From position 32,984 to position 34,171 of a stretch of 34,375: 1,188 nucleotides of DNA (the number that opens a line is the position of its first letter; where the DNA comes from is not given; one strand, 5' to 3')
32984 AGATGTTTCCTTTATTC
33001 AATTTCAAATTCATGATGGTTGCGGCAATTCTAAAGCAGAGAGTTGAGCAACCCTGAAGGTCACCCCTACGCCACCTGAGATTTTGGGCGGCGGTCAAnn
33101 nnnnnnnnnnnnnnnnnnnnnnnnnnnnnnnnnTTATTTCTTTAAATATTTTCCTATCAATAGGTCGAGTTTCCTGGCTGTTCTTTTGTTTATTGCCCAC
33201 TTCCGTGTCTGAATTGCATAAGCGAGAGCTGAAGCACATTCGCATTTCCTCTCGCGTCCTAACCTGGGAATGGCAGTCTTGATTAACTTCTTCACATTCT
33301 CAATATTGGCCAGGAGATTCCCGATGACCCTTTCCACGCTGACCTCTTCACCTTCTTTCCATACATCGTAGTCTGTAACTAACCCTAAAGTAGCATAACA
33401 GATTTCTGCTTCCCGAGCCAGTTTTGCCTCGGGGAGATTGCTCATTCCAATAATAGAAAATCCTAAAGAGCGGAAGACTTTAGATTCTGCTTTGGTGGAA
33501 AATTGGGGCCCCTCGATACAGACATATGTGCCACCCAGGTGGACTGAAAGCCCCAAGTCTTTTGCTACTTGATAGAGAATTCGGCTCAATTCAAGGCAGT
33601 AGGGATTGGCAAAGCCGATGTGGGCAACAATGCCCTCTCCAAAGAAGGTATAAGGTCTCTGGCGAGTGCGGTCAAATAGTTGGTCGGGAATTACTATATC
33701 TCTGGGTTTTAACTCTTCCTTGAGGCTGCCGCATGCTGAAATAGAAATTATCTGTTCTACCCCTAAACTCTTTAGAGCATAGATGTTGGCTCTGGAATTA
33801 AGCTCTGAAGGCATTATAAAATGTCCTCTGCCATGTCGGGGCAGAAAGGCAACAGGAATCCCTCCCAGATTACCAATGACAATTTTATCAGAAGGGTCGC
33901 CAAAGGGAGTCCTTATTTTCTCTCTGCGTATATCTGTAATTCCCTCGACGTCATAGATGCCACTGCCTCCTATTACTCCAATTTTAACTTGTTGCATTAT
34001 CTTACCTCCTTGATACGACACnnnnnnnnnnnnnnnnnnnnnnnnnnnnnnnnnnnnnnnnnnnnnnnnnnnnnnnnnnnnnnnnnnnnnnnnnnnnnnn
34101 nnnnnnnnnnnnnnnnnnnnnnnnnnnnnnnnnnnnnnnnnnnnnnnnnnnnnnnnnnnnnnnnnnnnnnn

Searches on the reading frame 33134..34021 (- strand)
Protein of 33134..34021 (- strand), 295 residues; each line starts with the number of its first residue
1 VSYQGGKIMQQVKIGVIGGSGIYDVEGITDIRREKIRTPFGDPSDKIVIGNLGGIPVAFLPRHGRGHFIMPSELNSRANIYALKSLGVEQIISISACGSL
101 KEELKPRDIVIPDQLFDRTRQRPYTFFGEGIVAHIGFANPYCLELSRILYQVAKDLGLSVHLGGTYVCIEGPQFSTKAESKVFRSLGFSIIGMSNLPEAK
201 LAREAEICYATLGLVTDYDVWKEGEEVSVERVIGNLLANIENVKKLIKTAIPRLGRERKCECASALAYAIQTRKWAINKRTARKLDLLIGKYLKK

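Call 16: search_protein_families(library=pfam, proteins=[window:33134-34021:-], max_evalue=0.01)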
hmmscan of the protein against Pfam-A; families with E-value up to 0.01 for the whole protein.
window:33134-34021:- (295 aa): 1 family
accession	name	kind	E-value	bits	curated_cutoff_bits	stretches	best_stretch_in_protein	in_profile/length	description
PF01048.26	PNP_UDP_1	-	6e-48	163.7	25.1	1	13-251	1-232/233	Phosphorylase superfamily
